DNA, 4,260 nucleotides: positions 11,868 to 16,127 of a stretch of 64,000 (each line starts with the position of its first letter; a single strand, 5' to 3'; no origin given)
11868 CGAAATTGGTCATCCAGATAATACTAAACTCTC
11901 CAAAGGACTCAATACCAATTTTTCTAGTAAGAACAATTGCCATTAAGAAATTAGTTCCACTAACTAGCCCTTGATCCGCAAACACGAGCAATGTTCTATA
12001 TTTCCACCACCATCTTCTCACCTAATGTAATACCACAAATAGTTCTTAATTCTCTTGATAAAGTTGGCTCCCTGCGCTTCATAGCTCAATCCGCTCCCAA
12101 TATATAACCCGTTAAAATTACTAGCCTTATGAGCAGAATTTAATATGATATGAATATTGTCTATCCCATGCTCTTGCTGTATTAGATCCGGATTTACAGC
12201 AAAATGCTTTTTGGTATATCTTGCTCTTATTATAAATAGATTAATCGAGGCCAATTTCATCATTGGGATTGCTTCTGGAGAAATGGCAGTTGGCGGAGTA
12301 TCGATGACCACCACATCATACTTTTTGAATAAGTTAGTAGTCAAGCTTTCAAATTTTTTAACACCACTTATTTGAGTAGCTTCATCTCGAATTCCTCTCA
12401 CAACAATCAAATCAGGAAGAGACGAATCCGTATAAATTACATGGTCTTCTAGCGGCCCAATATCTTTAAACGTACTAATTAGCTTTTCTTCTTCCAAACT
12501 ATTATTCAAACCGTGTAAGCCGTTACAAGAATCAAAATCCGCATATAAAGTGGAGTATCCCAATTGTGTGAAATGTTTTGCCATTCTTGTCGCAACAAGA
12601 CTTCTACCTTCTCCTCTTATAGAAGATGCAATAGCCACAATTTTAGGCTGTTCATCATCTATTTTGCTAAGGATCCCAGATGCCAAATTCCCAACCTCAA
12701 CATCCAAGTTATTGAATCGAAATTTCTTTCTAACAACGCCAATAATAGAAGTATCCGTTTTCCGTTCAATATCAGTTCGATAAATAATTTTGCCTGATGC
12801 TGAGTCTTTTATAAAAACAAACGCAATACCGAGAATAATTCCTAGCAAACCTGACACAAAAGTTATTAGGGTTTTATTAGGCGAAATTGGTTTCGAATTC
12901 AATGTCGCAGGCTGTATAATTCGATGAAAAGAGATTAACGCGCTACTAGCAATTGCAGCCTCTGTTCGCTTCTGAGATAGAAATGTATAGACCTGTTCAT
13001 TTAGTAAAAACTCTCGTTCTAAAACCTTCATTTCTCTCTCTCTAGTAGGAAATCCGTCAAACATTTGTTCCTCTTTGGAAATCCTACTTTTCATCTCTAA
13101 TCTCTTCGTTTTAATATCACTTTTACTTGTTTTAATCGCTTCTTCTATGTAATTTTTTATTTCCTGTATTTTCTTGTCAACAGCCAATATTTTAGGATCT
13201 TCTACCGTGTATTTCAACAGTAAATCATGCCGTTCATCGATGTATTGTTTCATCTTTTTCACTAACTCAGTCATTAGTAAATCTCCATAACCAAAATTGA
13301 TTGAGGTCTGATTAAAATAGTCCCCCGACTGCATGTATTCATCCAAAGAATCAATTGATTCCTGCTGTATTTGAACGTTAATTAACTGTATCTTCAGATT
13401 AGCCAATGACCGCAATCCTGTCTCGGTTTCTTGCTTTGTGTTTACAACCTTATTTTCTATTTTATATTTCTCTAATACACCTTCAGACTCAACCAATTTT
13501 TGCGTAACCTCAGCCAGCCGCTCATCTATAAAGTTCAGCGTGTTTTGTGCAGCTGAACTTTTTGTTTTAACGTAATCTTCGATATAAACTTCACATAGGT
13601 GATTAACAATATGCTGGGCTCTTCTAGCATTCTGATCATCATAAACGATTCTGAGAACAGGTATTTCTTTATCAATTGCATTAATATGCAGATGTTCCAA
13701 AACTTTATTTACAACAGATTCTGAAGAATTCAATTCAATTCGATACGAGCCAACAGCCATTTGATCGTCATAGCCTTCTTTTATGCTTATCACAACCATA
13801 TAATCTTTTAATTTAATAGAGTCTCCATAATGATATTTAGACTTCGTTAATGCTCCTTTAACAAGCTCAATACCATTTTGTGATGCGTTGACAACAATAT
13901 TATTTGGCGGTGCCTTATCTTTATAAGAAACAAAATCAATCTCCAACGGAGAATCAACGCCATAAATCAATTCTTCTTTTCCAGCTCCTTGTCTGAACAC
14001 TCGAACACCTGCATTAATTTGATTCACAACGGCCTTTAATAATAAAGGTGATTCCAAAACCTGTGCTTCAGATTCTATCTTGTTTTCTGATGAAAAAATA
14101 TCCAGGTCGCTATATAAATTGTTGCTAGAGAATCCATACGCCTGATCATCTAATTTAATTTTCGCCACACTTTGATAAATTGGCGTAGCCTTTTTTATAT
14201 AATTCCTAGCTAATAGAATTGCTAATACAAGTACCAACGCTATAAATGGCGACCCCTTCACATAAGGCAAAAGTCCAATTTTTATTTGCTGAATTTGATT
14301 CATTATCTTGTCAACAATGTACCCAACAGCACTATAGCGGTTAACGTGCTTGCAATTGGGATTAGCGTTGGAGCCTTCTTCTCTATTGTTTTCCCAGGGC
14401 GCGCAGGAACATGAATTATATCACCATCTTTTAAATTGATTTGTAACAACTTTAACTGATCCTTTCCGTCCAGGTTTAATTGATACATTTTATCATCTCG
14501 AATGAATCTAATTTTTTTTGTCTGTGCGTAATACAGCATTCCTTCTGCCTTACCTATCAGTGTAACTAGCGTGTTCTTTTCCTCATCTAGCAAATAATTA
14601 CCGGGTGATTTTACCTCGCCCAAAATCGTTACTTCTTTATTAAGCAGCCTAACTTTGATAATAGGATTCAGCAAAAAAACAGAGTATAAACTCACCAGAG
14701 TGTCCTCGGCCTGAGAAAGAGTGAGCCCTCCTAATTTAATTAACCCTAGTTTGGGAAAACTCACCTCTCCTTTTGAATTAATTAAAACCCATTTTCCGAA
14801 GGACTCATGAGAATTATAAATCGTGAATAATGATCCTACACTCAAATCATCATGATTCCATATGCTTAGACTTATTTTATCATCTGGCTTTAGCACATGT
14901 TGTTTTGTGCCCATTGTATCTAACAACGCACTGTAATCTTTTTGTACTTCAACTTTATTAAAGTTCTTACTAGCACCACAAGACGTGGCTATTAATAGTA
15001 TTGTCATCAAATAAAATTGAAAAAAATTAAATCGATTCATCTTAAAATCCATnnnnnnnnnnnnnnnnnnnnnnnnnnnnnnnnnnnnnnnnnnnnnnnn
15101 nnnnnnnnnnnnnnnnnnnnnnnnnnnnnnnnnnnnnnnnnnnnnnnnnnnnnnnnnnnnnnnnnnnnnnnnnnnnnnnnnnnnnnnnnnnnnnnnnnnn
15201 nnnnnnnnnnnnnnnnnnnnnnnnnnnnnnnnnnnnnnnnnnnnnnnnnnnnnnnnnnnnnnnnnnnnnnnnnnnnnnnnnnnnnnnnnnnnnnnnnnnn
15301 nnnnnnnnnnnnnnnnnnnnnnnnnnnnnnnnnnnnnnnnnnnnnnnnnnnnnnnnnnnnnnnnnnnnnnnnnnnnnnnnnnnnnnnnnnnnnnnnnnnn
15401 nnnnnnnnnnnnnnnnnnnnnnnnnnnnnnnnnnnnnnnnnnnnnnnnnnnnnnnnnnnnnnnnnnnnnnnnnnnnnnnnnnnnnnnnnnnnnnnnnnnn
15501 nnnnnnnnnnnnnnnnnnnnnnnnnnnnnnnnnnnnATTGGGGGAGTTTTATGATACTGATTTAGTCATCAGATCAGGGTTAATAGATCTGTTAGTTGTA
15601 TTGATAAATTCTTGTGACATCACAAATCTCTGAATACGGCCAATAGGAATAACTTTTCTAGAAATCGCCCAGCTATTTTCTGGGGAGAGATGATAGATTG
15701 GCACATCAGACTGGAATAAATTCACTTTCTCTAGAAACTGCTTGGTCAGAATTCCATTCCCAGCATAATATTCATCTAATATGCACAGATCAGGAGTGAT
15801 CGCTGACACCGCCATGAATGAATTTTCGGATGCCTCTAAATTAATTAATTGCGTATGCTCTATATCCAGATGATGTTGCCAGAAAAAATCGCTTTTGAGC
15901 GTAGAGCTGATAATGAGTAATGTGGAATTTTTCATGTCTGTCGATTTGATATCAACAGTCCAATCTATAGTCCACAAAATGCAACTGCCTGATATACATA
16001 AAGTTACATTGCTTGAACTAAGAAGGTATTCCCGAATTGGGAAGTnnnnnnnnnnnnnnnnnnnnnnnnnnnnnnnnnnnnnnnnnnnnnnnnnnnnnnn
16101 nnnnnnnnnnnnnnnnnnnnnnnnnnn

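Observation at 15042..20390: H-NOX gas sensor wired through a multi-step phosphorelay to an exopolysaccharide export locus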

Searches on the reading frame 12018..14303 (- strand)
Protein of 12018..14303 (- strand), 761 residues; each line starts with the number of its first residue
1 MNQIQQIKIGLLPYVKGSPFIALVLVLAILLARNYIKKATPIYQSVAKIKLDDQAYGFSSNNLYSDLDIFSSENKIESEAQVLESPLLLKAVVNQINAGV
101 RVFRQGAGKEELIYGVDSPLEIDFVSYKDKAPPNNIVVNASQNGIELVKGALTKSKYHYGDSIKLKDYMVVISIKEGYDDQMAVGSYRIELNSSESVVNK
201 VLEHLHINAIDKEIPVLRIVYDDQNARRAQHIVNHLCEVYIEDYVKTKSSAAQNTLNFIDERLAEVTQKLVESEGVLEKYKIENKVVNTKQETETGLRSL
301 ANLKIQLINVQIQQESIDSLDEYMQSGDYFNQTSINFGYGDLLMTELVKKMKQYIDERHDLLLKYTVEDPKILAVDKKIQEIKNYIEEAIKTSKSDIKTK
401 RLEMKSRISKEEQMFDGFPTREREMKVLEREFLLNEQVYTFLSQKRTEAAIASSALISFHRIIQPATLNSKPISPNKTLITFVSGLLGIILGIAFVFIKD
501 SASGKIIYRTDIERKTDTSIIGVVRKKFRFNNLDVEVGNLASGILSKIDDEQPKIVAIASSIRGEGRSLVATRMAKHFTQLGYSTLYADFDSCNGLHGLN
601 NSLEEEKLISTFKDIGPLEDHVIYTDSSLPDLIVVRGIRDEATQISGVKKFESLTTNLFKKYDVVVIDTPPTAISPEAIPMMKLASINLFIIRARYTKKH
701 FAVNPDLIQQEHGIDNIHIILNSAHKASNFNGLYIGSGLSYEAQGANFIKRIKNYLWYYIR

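Call 3: search_protein_families(library=pfam, proteins=[window:12018-14303:-], max_evalue=0.01)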
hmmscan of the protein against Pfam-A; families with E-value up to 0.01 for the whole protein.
window:12018-14303:- (761 aa): 4 families
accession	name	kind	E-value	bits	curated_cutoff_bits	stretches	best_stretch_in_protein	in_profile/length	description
PF13807.11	GNVR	-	4.2e-13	49.5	27.7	1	427-500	8-81/82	G-rich domain on putative tyrosine kinase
PF02706.20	Wzz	-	3.1e-06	27.8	25.5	1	19-95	17-90/91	Chain length determinant protein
PF13614.12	AAA_31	-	0.00021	21.7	27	1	554-673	2-129/177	AAA domain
PF12455.13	Dynactin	-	0.0066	16.2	25.6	0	182-312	156-277/286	Dynein associated protein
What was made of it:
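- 12018..14303 (-): Wzc-like co-polymerase/tyrosine autokinase. Wzz, GNVR and AAA_31 (call 3).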

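Call 67: search_protein_families(library=ncbifam, proteins=[window:12018-14303:-], max_evalue=0.001)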
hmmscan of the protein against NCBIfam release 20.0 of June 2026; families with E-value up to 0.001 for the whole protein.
window:12018-14303:- (761 aa): 10 families
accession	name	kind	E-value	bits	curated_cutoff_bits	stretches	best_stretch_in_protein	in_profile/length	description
NF008568.0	PRK11519.1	equivalog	3.3e-30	104.9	1068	2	25-318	38-331/720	tyrosine-protein kinase Wzc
TIGR03007.1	pepcterm_ChnLen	equivalog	3.9e-29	101.2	278.85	2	194-396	102-301/498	XrtA system polysaccharide chain length determinant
TIGR01005.1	eps_transp_fam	subfamily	2.6e-26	92.1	411.7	2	184-524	125-477/754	exopolysaccharide transport protein family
NF007350.0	PRK09841.1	equivalog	7.3e-19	67.4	1248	2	396-499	337-446/726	tyrosine-protein kinase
TIGR03017.1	EpsF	equivalog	7.5e-17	61.2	422.75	1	202-521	120-440/444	chain length determinant protein EpsF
TIGR01007.1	eps_fam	subfamily_domain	8.6e-14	51.5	108.05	1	549-734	13-200/204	polysaccharide biosynthesis tyrosine autokinase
TIGR03029.1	EpsG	equivalog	4.9e-11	42.3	313.8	1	542-704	92-255/274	chain length determinant protein tyrosine kinase EpsG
TIGR01010.1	BexC_CtrB_KpsE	subfamily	3.6e-05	23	437.5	1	195-319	112-235/362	polysaccharide export inner-membrane protein, BexC/CtrB/KpsE family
TIGR01969.1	minD_arch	subfamily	0.00019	20.7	201.75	0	555-727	2-173/251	cell division ATPase MinD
NF041546.1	ParA_partition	equivalog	0.00081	19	180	0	655-689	70-103/203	ParA family partition ATPase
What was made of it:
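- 12018..14303 (-): NCBIfam Wzc and eps_fam hits are below cut-off (call 67).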

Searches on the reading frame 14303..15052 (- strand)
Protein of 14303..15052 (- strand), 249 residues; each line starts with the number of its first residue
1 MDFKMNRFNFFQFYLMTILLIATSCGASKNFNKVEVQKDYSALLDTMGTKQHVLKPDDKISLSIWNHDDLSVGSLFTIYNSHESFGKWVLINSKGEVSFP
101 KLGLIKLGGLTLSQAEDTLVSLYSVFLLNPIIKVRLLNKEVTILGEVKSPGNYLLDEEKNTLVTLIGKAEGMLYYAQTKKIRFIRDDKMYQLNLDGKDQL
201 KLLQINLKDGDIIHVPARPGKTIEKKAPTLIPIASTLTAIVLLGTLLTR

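Call 3: search_protein_families(library=pfam, proteins=[window:14303-15052:-], max_evalue=0.01)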
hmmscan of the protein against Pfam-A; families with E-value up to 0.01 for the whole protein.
window:14303-15052:- (249 aa): 3 families
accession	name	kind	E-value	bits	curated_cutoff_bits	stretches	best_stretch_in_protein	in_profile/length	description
PF02563.21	Poly_export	-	1.4e-14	54.4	28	1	51-136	6-76/77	Polysaccharide biosynthesis/export protein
PF22461.2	SLBB_2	-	1e-12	48.4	27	1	139-215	1-79/79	SLBB domain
PF10531.15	SLBB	-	5.3e-05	23.4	27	1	141-191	2-53/55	SLBB domain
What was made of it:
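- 14303..15052 (-): Wza-type outer-membrane polysaccharide export protein. Poly_export 1.4e-14 and SLBB_2 1e-12 (call 3).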

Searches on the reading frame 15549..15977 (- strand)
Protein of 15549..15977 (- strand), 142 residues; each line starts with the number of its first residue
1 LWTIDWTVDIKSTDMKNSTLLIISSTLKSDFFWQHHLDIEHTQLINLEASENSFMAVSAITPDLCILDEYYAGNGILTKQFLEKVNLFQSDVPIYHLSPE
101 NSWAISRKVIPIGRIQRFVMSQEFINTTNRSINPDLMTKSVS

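Call 3: search_protein_families(library=pfam, proteins=[window:15549-15977:-], max_evalue=0.01)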
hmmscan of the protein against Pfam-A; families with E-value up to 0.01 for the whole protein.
window:15549-15977:- (142 aa): 0 families

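Call 47: search_protein_families(library=pfam, alignment_id=A3, max_evalue=10)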
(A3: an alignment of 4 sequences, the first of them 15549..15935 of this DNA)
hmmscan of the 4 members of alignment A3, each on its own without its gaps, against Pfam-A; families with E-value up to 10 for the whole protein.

A. member 1, window:15549-15935:- (128 aa): 0 families

B. families by the number of members that match (of 4 scanned): 3 families
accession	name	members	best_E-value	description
PF18121.7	TFA2_Winged_2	1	0.017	TFA2 Winged helix domain 2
PF02847.23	MA3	1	0.022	MA3 domain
PF00072.30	Response_reg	1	0.05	Response regulator receiver domain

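Call 71: find_homologous_proteins(query=window:15549-15935:-, max_evalue=0.001)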
Query window:15549-15935:- (128 aa): 1 proteins with E <= 0.001 among 7 candidates.
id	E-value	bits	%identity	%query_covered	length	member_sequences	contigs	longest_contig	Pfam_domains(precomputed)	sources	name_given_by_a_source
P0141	4.2e-78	277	100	100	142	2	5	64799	-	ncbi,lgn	ncbi:MAG: hypothetical protein ACI9J3_000014 [Parvicellaceae bacterium]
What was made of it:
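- Tried and rejected: The word-indexed homologue search found only the protein itself (call 71).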

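Call 77: predict_structure(protein=window:15549-15935:-)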
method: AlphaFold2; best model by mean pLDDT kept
length: 128 residues; sequences in the alignment: 1
mean_pLDDT: 38.5   pTM: 0.33
mean pLDDT of the five models: 38.5, 38.0, 35.9, 34.1, 30.0
residues with pLDDT >= 90: 0; 70-90: 0; 50-70: 11; < 50: 117
segments of 3 or more residues with pLDDT < 50: 1-40, 44-50, 56-67, 69-93, 97-128
pLDDT, mean of each block of 10 residues (from residue 1): 30 30 33 37 47 48 47 43 39 48 34 32 32
secondary structure, 60 per line:
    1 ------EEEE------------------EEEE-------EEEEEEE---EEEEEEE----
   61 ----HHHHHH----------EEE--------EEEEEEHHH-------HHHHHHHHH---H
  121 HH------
elements in order: E7-10 E29-32 E40-46 E50-56 H65-70 E81-83 E92-97 H108-116
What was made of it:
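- Tried and rejected: Single-sequence AlphaFold gave pLDDT 38.5, which is unusable (call 77).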

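Call 83: search_protein_representatives(protein=window:15549-15935:-)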
Query: 128 residues. Proteins with E-value up to 0.001 (for the whole library): 13; up to 1e-10: 5; up to 1e-30: 1. The best 13 are listed.
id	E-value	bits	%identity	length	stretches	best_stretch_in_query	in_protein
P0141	1.3e-78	276.9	100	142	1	1-128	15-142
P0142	1.0e-18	83.7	37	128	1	5-128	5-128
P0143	9.6e-18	80.5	39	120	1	1-116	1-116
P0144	4.7e-13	65.4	36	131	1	5-125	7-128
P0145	1.5e-11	60.6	37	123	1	7-124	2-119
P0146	5.7e-10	55.5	34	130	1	5-120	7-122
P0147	3.0e-05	40.3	25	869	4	42-114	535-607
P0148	6.4e-05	39.2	34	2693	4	41-74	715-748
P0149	1.4e-04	38.1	26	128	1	5-123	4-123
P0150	1.5e-04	37.9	26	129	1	5-124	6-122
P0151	3.7e-04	36.7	25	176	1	4-127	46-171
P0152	8.0e-04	35.6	36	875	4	68-109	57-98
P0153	9.2e-04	35.4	34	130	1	1-88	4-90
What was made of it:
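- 15549..15935 (-): Small degenerate receiver-like protein (128 aa from the ATG). Only about 10 small homologues exist among 1.8 billion representative proteins (call 83).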
